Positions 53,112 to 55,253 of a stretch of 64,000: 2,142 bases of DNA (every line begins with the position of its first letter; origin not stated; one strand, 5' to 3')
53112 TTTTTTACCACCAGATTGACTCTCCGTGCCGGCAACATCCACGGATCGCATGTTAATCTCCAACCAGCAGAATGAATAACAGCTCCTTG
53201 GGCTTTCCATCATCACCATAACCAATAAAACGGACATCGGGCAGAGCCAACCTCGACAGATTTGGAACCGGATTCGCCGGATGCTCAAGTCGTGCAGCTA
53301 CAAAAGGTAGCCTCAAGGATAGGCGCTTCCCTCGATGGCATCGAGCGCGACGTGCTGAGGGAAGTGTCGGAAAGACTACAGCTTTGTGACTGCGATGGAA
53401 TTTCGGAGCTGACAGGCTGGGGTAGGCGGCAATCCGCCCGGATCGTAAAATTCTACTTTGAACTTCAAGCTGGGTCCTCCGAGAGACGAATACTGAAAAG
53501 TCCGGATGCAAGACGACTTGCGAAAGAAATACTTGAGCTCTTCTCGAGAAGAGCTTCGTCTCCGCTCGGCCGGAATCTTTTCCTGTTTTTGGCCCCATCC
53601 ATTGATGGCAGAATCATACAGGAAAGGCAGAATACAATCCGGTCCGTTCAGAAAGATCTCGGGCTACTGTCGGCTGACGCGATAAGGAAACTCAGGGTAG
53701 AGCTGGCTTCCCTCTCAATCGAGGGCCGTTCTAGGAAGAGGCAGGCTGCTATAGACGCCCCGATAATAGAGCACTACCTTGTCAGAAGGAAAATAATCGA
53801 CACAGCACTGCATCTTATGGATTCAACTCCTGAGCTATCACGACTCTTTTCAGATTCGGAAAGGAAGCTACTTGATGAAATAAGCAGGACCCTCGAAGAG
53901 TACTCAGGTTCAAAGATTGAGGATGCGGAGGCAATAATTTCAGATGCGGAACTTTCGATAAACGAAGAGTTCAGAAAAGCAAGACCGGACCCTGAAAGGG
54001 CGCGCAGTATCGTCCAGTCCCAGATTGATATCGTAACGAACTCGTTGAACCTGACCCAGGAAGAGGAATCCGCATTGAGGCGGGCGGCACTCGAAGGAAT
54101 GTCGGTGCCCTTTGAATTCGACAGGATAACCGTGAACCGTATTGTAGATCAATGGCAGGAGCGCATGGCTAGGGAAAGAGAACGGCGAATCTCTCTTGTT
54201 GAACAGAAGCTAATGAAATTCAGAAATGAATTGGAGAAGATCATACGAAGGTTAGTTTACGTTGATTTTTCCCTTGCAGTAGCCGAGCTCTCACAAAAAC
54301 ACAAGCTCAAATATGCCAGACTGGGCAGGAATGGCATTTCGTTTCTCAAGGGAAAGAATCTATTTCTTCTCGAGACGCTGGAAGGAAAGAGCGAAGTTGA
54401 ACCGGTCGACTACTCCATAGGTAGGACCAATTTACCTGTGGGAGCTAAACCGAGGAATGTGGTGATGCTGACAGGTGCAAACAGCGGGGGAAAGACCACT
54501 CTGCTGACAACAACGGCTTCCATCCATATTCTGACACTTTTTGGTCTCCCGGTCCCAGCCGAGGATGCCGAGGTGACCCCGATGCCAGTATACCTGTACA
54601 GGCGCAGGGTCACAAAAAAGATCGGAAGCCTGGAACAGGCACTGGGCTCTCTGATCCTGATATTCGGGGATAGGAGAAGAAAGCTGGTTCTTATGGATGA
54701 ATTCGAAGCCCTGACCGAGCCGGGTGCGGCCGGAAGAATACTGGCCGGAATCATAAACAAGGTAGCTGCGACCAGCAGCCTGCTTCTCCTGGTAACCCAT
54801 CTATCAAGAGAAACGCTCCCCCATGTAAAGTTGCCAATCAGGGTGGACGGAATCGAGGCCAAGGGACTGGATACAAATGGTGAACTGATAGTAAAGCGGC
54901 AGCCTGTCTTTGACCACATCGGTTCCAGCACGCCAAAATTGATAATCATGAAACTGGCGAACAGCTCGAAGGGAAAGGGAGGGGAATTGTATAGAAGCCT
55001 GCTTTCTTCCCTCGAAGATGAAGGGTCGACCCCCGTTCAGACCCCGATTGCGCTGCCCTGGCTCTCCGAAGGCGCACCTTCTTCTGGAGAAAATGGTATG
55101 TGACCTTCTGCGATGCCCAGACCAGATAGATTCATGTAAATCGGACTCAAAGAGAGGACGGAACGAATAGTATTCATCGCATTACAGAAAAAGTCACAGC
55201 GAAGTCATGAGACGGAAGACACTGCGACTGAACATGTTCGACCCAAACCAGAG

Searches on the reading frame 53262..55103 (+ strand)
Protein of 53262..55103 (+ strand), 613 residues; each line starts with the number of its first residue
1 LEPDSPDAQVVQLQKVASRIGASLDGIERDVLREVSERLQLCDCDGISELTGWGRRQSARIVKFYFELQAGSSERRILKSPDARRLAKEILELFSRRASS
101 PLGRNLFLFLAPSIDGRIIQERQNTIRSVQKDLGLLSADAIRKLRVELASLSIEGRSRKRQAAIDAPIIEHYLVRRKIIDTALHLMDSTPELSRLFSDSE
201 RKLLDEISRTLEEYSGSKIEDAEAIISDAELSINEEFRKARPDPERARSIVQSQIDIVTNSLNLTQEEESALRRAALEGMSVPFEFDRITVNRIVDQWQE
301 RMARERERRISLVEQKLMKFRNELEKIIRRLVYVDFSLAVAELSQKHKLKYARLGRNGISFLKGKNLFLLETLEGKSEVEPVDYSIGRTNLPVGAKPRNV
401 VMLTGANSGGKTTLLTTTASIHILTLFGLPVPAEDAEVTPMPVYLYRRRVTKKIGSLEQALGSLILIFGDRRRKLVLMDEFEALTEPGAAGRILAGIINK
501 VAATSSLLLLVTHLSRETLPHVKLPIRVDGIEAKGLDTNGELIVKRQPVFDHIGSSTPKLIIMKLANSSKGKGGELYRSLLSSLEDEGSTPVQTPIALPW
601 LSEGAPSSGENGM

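Call 41: search_protein_families(library=pfam, proteins=[window:53262-55103:+], max_evalue=0.001)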
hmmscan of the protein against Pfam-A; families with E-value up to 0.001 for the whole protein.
window:53262-55103:+ (613 aa): 1 family
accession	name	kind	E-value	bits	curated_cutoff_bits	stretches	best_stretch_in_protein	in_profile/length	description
PF00488.27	MutS_V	-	3.5e-05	24.3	30.2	1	402-443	2-43/188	MutS domain V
